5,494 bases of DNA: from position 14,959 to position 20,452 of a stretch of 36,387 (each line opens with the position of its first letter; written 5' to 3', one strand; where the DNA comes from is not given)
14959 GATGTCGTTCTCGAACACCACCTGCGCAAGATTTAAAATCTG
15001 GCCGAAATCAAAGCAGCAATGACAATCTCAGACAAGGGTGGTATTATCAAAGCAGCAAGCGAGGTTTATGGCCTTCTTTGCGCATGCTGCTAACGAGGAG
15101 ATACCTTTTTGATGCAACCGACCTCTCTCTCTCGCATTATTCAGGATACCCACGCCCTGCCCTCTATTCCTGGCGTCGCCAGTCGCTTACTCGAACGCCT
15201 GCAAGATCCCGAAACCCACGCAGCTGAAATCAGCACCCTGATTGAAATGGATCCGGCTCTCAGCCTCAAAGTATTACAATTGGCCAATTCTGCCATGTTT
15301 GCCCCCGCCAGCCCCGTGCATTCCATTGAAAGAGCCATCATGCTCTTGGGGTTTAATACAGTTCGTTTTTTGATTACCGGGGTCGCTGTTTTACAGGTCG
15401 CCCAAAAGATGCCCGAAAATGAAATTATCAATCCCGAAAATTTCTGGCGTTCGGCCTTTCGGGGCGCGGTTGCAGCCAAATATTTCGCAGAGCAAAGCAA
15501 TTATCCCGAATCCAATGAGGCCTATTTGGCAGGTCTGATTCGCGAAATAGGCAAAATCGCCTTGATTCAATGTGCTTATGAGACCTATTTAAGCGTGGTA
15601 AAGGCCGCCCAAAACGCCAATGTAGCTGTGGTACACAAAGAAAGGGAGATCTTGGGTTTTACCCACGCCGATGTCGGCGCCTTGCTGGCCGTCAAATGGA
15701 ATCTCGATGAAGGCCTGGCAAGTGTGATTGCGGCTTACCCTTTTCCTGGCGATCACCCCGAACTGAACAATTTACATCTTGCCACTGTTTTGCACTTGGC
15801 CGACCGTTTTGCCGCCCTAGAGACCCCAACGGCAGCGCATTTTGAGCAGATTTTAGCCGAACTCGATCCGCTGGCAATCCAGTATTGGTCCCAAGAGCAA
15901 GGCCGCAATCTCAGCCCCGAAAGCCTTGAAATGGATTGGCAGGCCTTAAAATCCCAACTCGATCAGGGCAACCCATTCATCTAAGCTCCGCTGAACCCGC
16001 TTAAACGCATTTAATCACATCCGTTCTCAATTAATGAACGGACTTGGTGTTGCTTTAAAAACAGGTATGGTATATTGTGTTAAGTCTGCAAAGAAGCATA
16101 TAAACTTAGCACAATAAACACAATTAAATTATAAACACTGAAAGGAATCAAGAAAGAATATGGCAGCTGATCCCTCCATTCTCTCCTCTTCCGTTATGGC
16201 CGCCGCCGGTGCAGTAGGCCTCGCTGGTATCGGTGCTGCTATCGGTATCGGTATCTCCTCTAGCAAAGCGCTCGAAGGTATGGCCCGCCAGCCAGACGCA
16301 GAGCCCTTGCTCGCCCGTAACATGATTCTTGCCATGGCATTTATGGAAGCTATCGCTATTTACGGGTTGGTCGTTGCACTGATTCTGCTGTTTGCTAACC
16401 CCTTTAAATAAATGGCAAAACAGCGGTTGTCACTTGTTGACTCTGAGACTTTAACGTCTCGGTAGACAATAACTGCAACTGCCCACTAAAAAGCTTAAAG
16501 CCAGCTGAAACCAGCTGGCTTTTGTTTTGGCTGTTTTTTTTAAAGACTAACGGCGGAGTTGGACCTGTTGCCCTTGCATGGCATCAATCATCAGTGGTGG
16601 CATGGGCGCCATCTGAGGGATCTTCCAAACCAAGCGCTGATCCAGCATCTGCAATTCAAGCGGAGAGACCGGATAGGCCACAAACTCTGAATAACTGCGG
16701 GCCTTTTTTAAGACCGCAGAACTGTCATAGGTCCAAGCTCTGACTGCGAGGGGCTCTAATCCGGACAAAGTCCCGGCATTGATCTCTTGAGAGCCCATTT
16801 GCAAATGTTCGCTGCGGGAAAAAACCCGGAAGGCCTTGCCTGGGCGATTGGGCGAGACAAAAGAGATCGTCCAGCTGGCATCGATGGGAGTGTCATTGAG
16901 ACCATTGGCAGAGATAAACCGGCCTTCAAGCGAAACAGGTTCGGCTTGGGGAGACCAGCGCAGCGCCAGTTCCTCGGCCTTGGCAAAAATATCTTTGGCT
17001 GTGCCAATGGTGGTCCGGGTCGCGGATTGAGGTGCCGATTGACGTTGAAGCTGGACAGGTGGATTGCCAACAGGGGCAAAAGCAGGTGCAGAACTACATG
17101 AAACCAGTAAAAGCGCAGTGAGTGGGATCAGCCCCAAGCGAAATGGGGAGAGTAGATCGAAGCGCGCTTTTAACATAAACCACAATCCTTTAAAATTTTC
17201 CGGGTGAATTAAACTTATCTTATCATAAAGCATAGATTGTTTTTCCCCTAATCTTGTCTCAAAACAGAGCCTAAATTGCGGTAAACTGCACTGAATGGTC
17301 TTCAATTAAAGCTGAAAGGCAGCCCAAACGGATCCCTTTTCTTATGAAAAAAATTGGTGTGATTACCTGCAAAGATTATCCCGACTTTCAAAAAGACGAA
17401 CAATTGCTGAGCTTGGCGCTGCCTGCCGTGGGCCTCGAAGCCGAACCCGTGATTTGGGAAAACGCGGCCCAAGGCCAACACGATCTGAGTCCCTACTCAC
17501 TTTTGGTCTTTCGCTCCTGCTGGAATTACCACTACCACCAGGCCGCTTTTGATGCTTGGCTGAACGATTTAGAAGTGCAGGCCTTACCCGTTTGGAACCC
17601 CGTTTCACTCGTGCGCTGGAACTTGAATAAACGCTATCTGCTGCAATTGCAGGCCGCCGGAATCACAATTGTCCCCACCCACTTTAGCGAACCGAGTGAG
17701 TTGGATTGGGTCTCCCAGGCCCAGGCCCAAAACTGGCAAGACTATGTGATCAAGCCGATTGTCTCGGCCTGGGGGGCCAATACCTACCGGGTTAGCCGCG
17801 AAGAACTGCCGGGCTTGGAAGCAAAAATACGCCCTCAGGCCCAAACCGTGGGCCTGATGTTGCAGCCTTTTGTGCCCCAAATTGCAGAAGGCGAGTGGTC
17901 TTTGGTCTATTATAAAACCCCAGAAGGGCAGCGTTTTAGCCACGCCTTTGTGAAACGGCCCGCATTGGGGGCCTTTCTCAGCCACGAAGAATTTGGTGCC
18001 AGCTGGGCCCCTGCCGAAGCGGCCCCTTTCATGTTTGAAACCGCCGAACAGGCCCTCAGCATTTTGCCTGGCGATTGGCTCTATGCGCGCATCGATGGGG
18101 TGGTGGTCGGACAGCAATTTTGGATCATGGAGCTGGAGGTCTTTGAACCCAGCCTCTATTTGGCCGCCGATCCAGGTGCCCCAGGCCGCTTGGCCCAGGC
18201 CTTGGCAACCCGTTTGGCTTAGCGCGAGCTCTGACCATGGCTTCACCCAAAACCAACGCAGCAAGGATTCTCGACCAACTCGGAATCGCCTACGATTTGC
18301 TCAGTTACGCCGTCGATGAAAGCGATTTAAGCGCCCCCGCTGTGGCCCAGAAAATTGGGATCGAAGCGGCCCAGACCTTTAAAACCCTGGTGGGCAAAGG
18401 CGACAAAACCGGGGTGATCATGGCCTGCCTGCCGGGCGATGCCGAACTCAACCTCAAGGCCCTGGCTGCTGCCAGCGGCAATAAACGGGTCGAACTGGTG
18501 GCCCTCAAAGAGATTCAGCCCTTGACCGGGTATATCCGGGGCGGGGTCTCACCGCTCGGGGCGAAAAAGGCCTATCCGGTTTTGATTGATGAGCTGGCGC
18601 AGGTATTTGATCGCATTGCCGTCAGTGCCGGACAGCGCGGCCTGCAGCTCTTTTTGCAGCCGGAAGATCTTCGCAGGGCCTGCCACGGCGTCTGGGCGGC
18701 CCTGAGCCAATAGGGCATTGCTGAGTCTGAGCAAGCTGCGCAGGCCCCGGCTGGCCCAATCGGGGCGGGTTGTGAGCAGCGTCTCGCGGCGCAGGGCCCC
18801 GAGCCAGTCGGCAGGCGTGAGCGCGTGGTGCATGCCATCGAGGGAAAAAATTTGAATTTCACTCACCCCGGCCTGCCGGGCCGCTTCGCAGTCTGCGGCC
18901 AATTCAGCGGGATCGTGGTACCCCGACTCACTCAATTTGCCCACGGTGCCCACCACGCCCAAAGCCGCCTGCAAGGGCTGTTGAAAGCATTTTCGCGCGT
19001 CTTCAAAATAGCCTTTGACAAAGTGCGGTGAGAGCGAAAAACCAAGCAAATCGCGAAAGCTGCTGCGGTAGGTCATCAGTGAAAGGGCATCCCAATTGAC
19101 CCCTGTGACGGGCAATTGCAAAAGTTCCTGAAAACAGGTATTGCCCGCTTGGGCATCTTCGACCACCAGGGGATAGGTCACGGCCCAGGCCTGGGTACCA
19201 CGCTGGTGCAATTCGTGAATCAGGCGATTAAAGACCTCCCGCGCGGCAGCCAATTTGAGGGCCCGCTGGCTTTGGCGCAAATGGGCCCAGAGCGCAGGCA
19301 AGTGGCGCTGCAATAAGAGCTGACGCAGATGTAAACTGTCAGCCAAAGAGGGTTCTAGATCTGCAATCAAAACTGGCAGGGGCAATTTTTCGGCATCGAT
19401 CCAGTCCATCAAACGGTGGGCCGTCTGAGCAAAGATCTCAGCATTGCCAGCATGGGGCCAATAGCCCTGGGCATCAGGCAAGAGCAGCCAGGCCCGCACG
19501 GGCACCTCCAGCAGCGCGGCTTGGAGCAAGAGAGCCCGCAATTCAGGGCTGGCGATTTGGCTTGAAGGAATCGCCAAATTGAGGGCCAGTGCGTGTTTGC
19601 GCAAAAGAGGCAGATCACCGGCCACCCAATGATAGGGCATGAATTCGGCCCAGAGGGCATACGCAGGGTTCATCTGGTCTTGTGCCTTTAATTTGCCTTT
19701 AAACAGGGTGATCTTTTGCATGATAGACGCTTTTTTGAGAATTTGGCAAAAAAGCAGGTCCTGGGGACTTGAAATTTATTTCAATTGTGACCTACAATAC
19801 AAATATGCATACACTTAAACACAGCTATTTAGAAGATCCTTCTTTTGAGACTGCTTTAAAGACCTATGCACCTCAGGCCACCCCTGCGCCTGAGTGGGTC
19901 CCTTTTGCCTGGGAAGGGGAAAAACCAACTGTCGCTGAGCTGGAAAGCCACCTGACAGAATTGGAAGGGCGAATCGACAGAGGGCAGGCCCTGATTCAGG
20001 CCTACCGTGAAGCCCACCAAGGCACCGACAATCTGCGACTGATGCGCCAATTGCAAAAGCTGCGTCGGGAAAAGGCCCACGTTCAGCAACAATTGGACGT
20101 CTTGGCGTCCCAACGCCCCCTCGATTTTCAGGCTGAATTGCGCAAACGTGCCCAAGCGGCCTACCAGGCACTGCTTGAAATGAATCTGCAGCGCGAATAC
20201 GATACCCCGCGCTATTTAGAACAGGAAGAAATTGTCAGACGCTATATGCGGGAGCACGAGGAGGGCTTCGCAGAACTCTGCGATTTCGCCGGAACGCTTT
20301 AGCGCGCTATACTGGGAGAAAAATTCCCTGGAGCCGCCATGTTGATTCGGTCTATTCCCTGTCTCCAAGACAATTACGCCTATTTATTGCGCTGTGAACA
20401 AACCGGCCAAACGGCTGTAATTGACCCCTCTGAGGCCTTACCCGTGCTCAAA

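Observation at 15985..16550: Monocistronic atpE with a cyanobacterial-type sequence, its own promoter and a strong bidirectional terminator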

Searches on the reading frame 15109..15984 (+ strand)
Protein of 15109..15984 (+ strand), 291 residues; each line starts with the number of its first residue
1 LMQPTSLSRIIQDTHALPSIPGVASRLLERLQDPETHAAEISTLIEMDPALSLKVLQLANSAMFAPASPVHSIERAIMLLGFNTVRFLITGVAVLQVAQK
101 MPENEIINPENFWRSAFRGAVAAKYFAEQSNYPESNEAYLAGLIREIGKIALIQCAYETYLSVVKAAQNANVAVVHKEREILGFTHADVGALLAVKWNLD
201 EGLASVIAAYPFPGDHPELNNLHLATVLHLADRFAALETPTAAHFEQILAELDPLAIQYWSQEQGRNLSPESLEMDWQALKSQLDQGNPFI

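Call 5: search_protein_families(library=pfam, proteins=[window:15109-15984:+], max_evalue=0.01)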
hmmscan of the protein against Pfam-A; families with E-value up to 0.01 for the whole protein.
window:15109-15984:+ (291 aa): 1 family
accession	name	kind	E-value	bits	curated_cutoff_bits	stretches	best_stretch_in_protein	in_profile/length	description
PF08668.18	HDOD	-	3e-53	180.7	22.9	1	17-209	1-192/196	HDOD domain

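Call 6: search_protein_families(library=ncbifam, proteins=[window:15109-15984:+], max_evalue=0.01)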
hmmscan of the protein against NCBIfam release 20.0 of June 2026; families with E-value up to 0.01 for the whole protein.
window:15109-15984:+ (291 aa): 0 families

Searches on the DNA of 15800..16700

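Call 17: search_rna_families(source=window, start=15800, end=16700, threshold=evalue, max_evalue=1)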
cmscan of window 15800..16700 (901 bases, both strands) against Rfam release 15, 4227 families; matches with E-value up to 1: 0.
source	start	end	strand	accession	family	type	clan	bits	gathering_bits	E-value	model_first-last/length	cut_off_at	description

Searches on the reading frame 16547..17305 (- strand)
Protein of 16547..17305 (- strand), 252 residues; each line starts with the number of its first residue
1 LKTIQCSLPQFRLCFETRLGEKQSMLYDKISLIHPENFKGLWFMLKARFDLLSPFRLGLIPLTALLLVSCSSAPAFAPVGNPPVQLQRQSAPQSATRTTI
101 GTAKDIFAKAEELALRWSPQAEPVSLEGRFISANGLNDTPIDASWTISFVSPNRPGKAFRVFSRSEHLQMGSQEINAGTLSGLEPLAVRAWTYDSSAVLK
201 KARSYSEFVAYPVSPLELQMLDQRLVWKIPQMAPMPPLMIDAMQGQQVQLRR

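Call 5: search_protein_families(library=pfam, proteins=[window:16547-17305:-], max_evalue=0.01)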
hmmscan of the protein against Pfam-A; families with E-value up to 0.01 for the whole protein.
window:16547-17305:- (252 aa): 0 families

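Call 6: search_protein_families(library=ncbifam, proteins=[window:16547-17305:-], max_evalue=0.01)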
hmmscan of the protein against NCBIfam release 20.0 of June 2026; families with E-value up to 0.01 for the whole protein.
window:16547-17305:- (252 aa): 0 families

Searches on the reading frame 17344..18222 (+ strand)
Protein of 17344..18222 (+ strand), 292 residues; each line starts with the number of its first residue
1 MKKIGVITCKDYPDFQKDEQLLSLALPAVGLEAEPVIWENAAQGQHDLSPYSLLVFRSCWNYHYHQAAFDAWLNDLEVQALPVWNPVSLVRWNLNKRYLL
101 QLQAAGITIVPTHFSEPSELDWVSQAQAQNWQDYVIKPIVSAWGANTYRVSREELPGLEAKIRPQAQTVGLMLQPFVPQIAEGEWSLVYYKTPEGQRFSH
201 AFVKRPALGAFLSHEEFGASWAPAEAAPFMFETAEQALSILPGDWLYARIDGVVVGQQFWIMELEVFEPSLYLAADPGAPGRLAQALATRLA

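Call 5: search_protein_families(library=pfam, proteins=[window:17344-18222:+], max_evalue=0.01)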
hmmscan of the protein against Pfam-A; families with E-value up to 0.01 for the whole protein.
window:17344-18222:+ (292 aa): 0 families

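Call 44: search_protein_families(library=ncbifam, proteins=[window:17344-18222:+], max_evalue=0.1)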
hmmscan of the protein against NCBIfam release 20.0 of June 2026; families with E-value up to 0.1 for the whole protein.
window:17344-18222:+ (292 aa): 3 families
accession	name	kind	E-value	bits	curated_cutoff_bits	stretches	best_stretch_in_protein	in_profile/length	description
NF058666.1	D_CycloSer_DcsG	equivalog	2.2e-35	122.2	360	1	1-291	1-297/298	D-cycloserine synthetase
NF040720.1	MptN_Meth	equivalog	0.0085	15.2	350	1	46-159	51-164/291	tetrahydromethanopterin:alpha-L-glutamate ligase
NF006989.0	PRK09454.1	equivalog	0.087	12.2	264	0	104-159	113-168/251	glycerophosphodiester phosphodiesterase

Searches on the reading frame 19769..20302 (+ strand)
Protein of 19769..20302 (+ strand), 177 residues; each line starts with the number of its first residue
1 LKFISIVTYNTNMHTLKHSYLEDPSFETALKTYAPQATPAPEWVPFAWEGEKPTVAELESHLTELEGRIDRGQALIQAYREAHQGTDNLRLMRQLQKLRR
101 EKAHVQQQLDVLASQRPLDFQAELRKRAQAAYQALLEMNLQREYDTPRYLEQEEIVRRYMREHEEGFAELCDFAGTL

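Call 5: search_protein_families(library=pfam, proteins=[window:19769-20302:+], max_evalue=0.01)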
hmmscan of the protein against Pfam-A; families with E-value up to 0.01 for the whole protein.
window:19769-20302:+ (177 aa): 0 families

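Call 44: search_protein_families(library=ncbifam, proteins=[window:19769-20302:+], max_evalue=0.1)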
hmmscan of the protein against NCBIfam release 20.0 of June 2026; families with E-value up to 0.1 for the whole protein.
window:19769-20302:+ (177 aa): 1 family
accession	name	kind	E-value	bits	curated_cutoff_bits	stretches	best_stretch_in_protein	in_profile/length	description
TIGR02289.1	M3_not_pepF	subfamily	0.0077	14.9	442.35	1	47-106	138-197/549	M3 family oligoendopeptidase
